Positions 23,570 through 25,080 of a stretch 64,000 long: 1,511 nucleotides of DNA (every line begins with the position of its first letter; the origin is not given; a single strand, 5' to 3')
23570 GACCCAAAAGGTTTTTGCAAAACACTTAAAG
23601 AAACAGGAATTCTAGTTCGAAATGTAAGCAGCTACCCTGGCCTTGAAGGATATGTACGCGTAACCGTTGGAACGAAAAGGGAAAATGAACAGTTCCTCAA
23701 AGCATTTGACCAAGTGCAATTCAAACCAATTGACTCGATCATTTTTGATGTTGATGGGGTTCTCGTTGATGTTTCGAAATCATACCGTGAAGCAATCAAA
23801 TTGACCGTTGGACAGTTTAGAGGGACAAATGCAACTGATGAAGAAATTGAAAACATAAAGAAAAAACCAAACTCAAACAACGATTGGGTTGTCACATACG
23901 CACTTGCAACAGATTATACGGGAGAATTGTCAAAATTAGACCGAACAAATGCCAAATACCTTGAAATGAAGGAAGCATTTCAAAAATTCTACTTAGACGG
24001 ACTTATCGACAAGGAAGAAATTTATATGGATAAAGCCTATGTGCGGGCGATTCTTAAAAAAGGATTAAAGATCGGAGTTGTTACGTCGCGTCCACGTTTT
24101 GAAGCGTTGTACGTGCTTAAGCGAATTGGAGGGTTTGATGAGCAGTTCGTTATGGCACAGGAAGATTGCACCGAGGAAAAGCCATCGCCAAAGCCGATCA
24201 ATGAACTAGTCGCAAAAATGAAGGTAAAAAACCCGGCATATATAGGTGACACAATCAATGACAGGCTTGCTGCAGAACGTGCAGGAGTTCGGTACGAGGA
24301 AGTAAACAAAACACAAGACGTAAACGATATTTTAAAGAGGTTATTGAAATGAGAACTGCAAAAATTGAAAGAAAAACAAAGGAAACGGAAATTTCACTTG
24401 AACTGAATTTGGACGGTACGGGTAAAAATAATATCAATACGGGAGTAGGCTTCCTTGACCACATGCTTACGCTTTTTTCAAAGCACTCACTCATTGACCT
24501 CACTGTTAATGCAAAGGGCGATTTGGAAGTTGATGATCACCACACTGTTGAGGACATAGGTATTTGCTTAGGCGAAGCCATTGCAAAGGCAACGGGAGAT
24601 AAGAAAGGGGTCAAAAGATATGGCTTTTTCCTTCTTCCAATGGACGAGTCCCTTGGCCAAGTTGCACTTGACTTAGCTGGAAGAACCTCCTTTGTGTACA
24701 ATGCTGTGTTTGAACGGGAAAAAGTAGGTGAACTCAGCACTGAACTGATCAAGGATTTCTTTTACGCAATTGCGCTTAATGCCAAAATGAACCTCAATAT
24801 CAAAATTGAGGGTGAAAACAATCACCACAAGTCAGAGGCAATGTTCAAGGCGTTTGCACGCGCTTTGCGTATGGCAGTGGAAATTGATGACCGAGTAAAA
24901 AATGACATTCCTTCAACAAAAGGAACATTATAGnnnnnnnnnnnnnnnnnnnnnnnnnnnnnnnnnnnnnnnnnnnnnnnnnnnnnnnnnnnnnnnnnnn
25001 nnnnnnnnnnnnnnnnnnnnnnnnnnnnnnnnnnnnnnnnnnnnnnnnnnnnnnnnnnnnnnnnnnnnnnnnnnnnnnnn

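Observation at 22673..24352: hisC fused to a HAD phosphatase domain: candidate missing histidinol-phosphate phosphatase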

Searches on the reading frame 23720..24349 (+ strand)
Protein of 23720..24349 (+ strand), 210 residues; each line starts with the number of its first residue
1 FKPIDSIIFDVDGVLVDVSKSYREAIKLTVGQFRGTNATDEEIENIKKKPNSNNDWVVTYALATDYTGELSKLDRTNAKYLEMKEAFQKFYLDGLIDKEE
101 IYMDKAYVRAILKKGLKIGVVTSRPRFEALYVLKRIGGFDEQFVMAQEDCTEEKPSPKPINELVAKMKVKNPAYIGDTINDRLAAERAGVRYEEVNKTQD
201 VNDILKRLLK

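Call 6: search_protein_families(library=ncbifam, proteins=[window:23720-24349:+])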
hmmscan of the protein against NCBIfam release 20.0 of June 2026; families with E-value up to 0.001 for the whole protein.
window:23720-24349:+ (210 aa): 21 families
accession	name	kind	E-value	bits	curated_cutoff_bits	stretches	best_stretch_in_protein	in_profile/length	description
TIGR01548.1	HAD-SF-IA-hyp1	hypoth_equivalog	2.7e-32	111.9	140.2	1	6-188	2-197/197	TIGR01548 family HAD-type hydrolase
TIGR01449.2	PGP_bact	equivalog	6.8e-15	55.2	180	1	7-192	1-181/213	phosphoglycolate phosphatase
NF009695.0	PRK13222.1-2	equivalog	1.7e-14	53.9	225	1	3-191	5-189/226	phosphoglycolate phosphatase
TIGR01549.1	HAD-SF-IA-v1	subfamily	5.4e-14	52.8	23.3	1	96-189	57-149/149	HAD-IA family hydrolase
NF009697.0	PRK13222.1-4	equivalog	6.4e-13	48.6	327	1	2-191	5-189/232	phosphoglycolate phosphatase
NF009804.0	PRK13288.1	equivalog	2.4e-11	43.5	218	1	4-199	3-185/215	pyrophosphatase PpaX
TIGR01656.1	Histidinol-ppas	subfamily_domain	4.7e-08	33.1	84.15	1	7-191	3-141/149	histidinol-phosphate phosphatase domain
TIGR01662.1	HAD-SF-IIIA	subfamily_domain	9.3e-08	32.3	44.6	1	108-192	34-135/141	HAD-IIIA family hydrolase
NF009694.0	PRK13222.1-1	equivalog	1e-07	31.5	415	1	83-190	94-205/252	phosphoglycolate phosphatase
TIGR02253.1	CTE7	subfamily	4.6e-07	29.8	169.75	1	4-202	2-201/221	TIGR02253 family HAD-type hydrolase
TIGR02009.1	PGMB-YQAB-SF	subfamily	1.2e-06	28.8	153.35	1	5-171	2-160/186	beta-phosphoglucomutase family hydrolase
TIGR01422.2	phosphonatase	equivalog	1.7e-06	27.6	220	1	61-190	60-194/251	phosphonoacetaldehyde hydrolase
TIGR03351.1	PhnX-like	hypoth_equivalog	1.1e-05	25.5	218.9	1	7-192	4-186/220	phosphonatase-like hydrolase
NF009696.0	PRK13222.1-3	equivalog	1.8e-05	24.6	359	1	5-193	4-184/223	N-acetylmuramic acid 6-phosphate phosphatase MupP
TIGR01454.1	AHBA_synth_RP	hypoth_equivalog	3.1e-05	23.7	246.65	0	81-190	57-169/205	AHBA synthesis associated protein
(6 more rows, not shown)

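Call 7: find_homologous_proteins(query=window:23720-24349:+)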
Query window:23720-24349:+ (210 aa): 37 proteins with E <= 0.001 among 405 candidates.
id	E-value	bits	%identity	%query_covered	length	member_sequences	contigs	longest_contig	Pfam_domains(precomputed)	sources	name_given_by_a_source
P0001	7.8e-75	269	61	98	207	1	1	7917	PF13419.13,PF00702.33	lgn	-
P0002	4.1e-65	237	71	74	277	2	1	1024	PF13419.13,PF00155.28,PF00702.33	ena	-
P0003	3.4e-50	189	50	99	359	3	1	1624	PF13419.13,PF00155.28,PF00702.33,PF13242.13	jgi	jgi:HAD superfamily hydrolase (TIGR01548 family)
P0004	2.3e-47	179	51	96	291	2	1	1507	PF13419.13,PF00702.33,PF13242.13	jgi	jgi:HAD superfamily hydrolase (TIGR01548 family)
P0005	4.5e-45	172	66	60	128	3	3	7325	PF13419.13,PF00702.33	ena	-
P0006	3.7e-44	169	46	91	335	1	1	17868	PF13419.13,PF00702.33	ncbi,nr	ncbi:HAD-IA family hydrolase, partial [Candidatus Micrarchaeota archaeon]|nr:HAD-IA family hydrolase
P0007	7.9e-43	165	44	99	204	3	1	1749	PF13419.13,PF00702.33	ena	-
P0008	5.0e-39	152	42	100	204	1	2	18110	PF13419.13,PF00702.33,PF08282.19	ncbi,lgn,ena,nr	ncbi:MAG: HAD superfamily phosphatase [Microgenomates group bacterium Gr01-1014_16]|nr:MAG: HAD supe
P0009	3.6e-37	146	43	89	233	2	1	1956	PF13419.13,PF00702.33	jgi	jgi:HAD superfamily hydrolase (TIGR01548 family)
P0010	2.2e-36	144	42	96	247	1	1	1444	PF13419.13,PF00702.33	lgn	-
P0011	8.5e-32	129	39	96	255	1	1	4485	PF13419.13,PF00702.33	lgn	-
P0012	1.3e-31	128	36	93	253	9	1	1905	PF13419.13,PF00702.33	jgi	-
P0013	1.4e-31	128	40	89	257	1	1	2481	PF13419.13,PF00702.33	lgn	-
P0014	2.6e-31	127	40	89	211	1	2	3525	PF13419.13,PF00702.33,PF08282.19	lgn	-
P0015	7.5e-30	122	36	92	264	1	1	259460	PF13419.13,PF00702.33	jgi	jgi:phosphoglycolate phosphatase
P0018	2.7e-29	120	38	92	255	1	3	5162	PF13419.13,PF00702.33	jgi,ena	-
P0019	2.9e-29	120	38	93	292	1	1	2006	PF13419.13,PF00702.33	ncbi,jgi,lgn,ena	jgi:HAD superfamily hydrolase (TIGR01548 family)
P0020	3.0e-27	114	35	97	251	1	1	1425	PF13419.13,PF00702.33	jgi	jgi:HAD superfamily hydrolase (TIGR01548 family)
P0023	1.1e-24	105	39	89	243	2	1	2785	PF13419.13,PF00702.33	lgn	-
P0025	3.0e-24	104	38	89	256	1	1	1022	PF13419.13,PF00702.33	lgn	-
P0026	1.0e-23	102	38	88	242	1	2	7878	PF13419.13,PF00702.33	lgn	-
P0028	1.7e-22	98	37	95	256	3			PF13419.13,PF00702.33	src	-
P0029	2.2e-22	98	37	88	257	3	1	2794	PF13419.13,PF00702.33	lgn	-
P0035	4.6e-19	87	34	89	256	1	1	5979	PF13419.13,PF00702.33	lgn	-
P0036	3.3e-15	75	31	93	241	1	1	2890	PF13419.13,PF00702.33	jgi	jgi:HAD superfamily hydrolase (TIGR01548 family)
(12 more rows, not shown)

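Call 21: find_related_loci(query=A1, collection=genome_contigs, flank=6000)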
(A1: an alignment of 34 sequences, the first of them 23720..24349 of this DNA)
Query A1 (210 aa) in genome_contigs; peptide patterns used: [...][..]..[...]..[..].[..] (x = any residue, [..] = any of these).
600 stretches matched a pattern (row limit reached: there are more); 87 encode a relative of the query (tblastn E <= 1e-3); the best 80 are kept; 80 distinct loci.
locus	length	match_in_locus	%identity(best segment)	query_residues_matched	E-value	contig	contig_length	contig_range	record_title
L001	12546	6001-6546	42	5-190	1e-36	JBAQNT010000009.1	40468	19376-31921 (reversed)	MAG: Microgenomates group bacterium isolate MFD12002_ilm_asm_bin4 k127_90280, whole genome shotgun sequence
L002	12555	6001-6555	43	6-191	8e-33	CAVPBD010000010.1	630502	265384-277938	MAG: Candidatus Bathyarchaeota archaeon isolate MFD00032.bin.1.38 genome assembly, contig: contig_6981, whole genome sho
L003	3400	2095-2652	38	3-190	9e-30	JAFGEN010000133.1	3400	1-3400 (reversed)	MAG: Candidatus Aminicenantes bacterium isolate Zod_Metabat.1233 k87_2090250, whole genome shotgun sequence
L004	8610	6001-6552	39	6-190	2e-27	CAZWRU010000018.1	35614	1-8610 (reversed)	MAG TPA_asm: uncultured Candidatus Bathyarchaeia archaeon isolate SRP192927_co7_249 genome assembly, contig: NODE_1792_l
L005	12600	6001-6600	34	7-210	4e-27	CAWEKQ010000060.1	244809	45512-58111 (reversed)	MAG: Terriglobia bacterium isolate MFD05841.bin.2.43 genome assembly, contig: contig_95113, whole genome shotgun sequenc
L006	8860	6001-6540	35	6-190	2e-26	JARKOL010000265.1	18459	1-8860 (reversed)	MAG: Myxococcota bacterium isolate D137_maxbin.042_sub k141_296831, whole genome shotgun sequence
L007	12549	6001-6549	33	2-190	2e-23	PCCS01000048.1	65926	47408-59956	MAG: Myxococcales bacterium isolate NP1036 MHASMcontig_265780, whole genome shotgun sequence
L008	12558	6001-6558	32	7-195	1e-21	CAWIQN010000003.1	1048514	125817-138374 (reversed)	MAG: uncultured Acidobacteriota bacterium isolate MFD01716.bin.1.129 genome assembly, contig: contig_19830, whole genome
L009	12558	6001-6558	30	7-195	3e-20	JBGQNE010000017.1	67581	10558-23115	MAG: Terriglobia bacterium isolate OBJ2_061818_130_55 k141_949122_length_67581_cov_18.3288, whole genome shotgun sequenc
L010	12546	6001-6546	28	7-192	1e-19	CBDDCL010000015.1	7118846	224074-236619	MAG: Bryobacterales bacterium isolate 9a5723b4-f69d-4256-802c-3c242fd87eb7 genome assembly, contig: contig_9, whole geno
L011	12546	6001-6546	30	7-192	2e-19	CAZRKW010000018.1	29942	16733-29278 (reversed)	MAG TPA_asm: uncultured Acidobacteriaceae bacterium isolate binchicken_co54_479 genome assembly, contig: NODE_2572_lengt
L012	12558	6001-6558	30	7-195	8e-19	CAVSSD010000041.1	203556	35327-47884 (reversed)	MAG: uncultured Acidobacteriota bacterium isolate MFD05521.bin.3.22 genome assembly, contig: contig_85964, whole genome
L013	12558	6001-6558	29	3-192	1e-18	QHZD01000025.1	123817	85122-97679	MAG: Acidobacteria bacterium isolate gp2 AA100 14_1009_05_40cm_scaffold_31_curated, whole genome shotgun sequence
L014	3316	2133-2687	28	7-195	6e-18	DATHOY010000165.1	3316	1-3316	MAG TPA_asm: Candidatus Baltobacteraceae bacterium isolate SMAG_U12696 k141_3878267, whole genome shotgun sequence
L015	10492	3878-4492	31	6-210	8e-18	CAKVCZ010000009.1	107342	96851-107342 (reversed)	MAG: uncultured Candidatus Melainabacteria bacterium isolate REFINED_METABAT215_TOP10_CONTIGS_1500_ASSEMBLY_K77_MERGED__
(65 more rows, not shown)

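Call 29: predict_structure(alignment_id=A1)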
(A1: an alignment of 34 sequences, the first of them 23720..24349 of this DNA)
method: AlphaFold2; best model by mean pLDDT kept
length: 210 residues; sequences in the alignment: 34
mean_pLDDT: 96.4   pTM: 0.87
mean pLDDT of the five models: 96.4, 96.3, 96.2, 95.7, 95.7
residues with pLDDT >= 90: 204; 70-90: 6; 50-70: 0; < 50: 0
segments of 3 or more residues with pLDDT < 50: none
pLDDT, mean of each block of 10 residues (from residue 1): 94 96 97 97 95 92 96 94 96 95 97 98 96 97 97 97 98 98 98 98 97
secondary structure, 60 per line:
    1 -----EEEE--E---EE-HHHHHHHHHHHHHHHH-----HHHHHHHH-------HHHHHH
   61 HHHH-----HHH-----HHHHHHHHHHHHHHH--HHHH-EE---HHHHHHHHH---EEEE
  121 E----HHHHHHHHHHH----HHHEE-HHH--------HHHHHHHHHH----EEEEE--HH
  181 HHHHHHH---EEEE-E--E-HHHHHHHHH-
elements in order: E6-9 H19-34 H40-47 H55-64 H78-92 H95-98 H105-113 E117-121 H126-136 H158-167 E172-176 H179-187 E191-194 H201-209

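Call 32: fold_search(model_id=the predicted structure, library=pdb)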
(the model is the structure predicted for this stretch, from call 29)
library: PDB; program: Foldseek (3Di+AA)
matches with E <= 10: 1044; with E <= 0.001: 282
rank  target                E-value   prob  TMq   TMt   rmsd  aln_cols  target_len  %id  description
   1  3kbb                  3.5e-10  1.00  0.71  0.69   4.9       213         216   22  Crystal structure of putative beta-phosphoglucomutase from Thermotoga maritima (released 2009-11-17)
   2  6iah                  5.0e-10  1.00  0.74  0.66   4.3       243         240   28  Phosphatase Tt82 from Thermococcus thioreducens (released 2019-08-14)
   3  3d6j                  7.4e-10  1.00  0.67  0.67   4.6       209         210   20  Crystal structure of Putative haloacid dehalogenase-like hydrolase from Bacteroides fragilis (released 2008-07-15)
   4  2hdo                  1.1e-09  1.00  0.63  0.64   4.1       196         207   17  Crystal structure of putative phosphoglycolate phosphatase (np_784602.1) from Lactobacillus plantarum at 1.50 A resoluti (released 2006-08-15)
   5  7oct_A                2.2e-09  1.00  0.69  0.24   5.8       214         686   17  NADPH bound to the dehydrogenase domain of the bifunctional mannitol-1-phosphate dehydrogenase/phosphatase MtlD-N374A  (released 2022-04-20)
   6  4rn3_A                2.4e-09  1.00  0.64  0.64   5.9       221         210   19  Crystal structure of a HAD-superfamily hydrolase, subfamily IA, variant 1 (GSU2069) from Geobacter sulfurreducens PCA  (released 2014-11-26)
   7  7ocq_A                2.5e-09  1.00  0.70  0.24   4.8       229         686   17  NADH bound to the dehydrogenase domain of the bifunctional mannitol-1-phosphate dehydrogenase/phosphatase MtlD from Ac (released 2022-04-20)
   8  7ocu_A                2.8e-09  1.00  0.71  0.24   4.8       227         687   17  Mannitol-1-phosphate bound to the phosphatase domain of the bifunctional mannitol-1-phosphate dehydrogenase/phosphatas (released 2022-04-27)
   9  1rql_A                3.0e-09  1.00  0.69  0.57   5.1       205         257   23  Crystal Structure of Phosponoacetaldehyde Hydrolase Complexed with Magnesium and the Inhibitor Vinyl Sulfonate (released 2004-04-20)
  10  1swv_A                3.3e-09  1.00  0.63  0.53   6.8       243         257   19  Crystal structure of the D12A mutant of phosphonoacetaldehyde hydrolase complexed with magnesium (released 2004-10-05)
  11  7ocr_A                3.5e-09  1.00  0.69  0.24   5.9       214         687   17  NADPH and fructose-6-phosphate bound to the dehydrogenase domain of the bifunctional mannitol-1-phosphate dehydrogenas (released 2022-04-20)
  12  2hi0_B                4.0e-09  1.00  0.69  0.61   6.0       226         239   23  Crystal structure of putative phosphoglycolate phosphatase (YP_619066.1) from Lactobacillus delbrueckii subsp. bulgari (released 2006-08-15)
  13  2hi0_A                5.9e-09  1.00  0.68  0.60   7.1       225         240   21  Crystal structure of putative phosphoglycolate phosphatase (YP_619066.1) from Lactobacillus delbrueckii subsp. bulgari (released 2006-08-15)
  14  3qu7_B                5.9e-09  1.00  0.62  0.58   6.3       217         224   18  Crystal structure of pyrophosphatase from bacteroides thetaiotaomicron, asp13asn mutant complexed with calcium and pho (released 2011-04-27)
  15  6hdf_A                6.6e-09  1.00  0.70  0.68   4.8       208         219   15  D170N variant of beta-phosphoglucomutase from Lactococcus lactis in an open conformer to 1.4 A. (released 2020-08-26)
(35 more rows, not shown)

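Call 33: search_solved_structures(query=A1, max_evalue=0.001)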
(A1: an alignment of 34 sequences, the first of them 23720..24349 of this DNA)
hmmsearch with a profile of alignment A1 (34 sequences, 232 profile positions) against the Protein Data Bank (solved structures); distinct sequences matched with E-value up to 0.001: 81 (the best 60 are shown).
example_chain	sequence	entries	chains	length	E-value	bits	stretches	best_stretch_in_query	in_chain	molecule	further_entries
6iah_A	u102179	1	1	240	2e-29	105.8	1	9-199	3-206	Hydrolase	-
2hdo_A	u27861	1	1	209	5.9e-19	71.6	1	119-208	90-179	Phosphoglycolate phosphatase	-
3kbb_A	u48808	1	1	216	1.2e-18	70.6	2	119-212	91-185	Phosphorylated carbohydrates phosphatase TM_1254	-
3d6j_A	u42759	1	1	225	2.2e-17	66.4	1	110-221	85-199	Putative haloacid dehalogenase-like hydrolase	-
2hi0_A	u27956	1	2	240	7.7e-16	61.4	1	4-211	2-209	Putative phosphoglycolate phosphatase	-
4rn3_A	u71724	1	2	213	8.7e-16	61.2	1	119-230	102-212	HAD superfamily hydrolase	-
4ygq_A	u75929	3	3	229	1.4e-14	57.3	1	120-218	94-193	Hydrolase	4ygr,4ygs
2nyv_A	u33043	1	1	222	3.1e-14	56.1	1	90-207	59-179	Phosphoglycolate phosphatase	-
2yy6_A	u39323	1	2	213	3.7e-14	55.9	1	90-207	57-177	phosphoglycolate phosphatase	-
3e58_A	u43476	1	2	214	9.1e-14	54.6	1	104-218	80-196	putative Beta-phosphoglucomutase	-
2hsz_A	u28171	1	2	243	1.5e-13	53.9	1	5-209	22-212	novel predicted phosphatase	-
1qyi_A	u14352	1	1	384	3.3e-13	52.8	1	88-167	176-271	hypothetical protein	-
3kzx_A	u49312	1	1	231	1.4e-12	50.7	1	118-228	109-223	HAD-superfamily hydrolase, subfamily IA, variant 1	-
3qub_A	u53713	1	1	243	4.1e-12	49.2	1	108-215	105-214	INORGANIC PYROPHOSPHATASE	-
3qu2_A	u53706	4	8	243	4.2e-12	49.2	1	108-215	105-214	INORGANIC PYROPHOSPHATASE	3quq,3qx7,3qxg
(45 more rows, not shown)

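Call 34: search_solved_structures(query=window:23720-24349:+, max_evalue=1e-8, show_alignments=1)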
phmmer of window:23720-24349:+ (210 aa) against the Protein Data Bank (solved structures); distinct sequences matched with E-value up to 1e-8: 1.
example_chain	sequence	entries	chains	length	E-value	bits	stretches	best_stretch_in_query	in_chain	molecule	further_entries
6iah_A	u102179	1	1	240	1.2e-14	57.9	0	77-196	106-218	Hydrolase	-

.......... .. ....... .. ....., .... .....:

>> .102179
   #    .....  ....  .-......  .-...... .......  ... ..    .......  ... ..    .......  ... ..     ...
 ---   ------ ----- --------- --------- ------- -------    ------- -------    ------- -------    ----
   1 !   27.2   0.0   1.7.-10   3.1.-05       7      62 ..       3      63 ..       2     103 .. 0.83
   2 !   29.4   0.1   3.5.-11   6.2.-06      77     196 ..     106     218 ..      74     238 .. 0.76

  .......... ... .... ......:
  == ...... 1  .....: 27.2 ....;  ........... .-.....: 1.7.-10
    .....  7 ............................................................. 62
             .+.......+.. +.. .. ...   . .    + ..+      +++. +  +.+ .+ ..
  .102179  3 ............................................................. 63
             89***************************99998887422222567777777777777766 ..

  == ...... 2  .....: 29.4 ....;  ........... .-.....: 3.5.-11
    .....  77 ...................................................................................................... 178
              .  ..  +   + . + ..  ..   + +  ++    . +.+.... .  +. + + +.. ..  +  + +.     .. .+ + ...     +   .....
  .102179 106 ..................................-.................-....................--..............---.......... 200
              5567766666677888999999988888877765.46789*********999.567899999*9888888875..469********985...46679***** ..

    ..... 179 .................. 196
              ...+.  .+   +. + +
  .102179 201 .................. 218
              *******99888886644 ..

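Call 47: list_cluster_members(proteins=[P0011, P0013, P0018, P0019, P0023, P0025, P0026, P0028, P0029, P0035])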
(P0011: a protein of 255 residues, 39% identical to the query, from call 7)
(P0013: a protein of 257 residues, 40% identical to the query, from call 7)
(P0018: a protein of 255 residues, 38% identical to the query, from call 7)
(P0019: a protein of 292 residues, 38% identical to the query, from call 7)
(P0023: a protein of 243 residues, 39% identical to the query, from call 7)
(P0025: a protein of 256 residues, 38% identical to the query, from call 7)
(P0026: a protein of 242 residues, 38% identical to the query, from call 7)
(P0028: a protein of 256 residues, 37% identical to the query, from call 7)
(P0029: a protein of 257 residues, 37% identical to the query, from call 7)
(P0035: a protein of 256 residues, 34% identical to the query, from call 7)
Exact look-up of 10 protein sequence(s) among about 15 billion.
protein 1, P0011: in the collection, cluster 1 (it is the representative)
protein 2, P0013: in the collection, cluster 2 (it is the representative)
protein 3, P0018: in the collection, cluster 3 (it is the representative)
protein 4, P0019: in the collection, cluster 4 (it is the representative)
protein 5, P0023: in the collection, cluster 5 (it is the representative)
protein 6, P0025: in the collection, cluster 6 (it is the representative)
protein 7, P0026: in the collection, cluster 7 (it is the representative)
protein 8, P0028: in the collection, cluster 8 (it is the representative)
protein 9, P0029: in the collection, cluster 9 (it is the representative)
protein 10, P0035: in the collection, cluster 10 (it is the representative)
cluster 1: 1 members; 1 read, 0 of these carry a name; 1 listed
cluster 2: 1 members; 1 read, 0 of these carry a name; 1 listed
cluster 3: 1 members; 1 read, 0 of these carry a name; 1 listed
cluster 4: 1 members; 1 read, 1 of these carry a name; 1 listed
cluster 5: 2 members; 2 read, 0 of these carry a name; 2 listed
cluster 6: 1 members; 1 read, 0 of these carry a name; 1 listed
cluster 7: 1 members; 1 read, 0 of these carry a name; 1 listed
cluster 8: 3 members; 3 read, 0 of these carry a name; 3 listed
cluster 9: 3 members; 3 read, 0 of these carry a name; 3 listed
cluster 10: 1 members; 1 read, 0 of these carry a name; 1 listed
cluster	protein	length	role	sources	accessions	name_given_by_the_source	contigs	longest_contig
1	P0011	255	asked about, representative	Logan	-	-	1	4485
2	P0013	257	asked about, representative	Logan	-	-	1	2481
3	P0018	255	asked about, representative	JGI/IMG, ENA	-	-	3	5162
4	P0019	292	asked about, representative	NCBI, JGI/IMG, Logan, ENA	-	HAD superfamily hydrolase (TIGR01548 family)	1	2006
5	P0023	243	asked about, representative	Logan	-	-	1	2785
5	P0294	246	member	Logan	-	-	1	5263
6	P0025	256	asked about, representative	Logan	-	-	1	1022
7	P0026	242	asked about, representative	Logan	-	-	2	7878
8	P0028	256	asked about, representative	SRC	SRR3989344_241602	-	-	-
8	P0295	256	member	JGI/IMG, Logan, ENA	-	-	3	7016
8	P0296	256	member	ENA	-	-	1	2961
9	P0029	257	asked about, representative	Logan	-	-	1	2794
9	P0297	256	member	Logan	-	-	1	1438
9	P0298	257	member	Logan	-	-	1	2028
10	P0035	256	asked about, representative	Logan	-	-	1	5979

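Call 72: find_encoding_contigs(protein=P0001, flank=5000, max_places=2)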
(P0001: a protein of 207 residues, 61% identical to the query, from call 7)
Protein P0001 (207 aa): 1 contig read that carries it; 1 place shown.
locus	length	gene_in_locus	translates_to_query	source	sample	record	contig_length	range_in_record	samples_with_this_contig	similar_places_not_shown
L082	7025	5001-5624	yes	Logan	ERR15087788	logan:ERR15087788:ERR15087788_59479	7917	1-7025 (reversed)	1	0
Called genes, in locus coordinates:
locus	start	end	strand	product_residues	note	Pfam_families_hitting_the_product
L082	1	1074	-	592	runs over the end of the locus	-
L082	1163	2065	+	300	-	PF13353:Fer4_12, PF04055:Radical_SAM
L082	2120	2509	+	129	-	PF04014:MazE_antitoxin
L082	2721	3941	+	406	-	PF00815:Histidinol_dh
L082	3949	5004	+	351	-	PF00155:Aminotran_1_2, PF04864:Alliinase_C (weak)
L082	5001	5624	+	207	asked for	PF00702:Hydrolase, PF13419:HAD_2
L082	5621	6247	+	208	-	PF00475:IGPD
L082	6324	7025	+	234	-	?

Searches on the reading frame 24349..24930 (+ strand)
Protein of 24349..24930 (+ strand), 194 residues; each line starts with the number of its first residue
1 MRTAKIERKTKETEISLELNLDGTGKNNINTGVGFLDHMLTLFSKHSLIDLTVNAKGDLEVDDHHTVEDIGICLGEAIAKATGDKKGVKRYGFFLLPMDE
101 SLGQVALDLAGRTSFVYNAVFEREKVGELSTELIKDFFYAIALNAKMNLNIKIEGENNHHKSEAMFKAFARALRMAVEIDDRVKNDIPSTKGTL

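Call 5: search_protein_families(library=pfam, proteins=[window:24349-24930:+])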
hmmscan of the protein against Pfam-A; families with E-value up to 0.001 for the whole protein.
window:24349-24930:+ (194 aa): 1 family
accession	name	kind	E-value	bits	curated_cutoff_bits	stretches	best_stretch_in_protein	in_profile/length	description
PF00475.24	IGPD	-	5.9e-63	211.7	27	1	31-173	1-144/144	Imidazoleglycerol-phosphate dehydratase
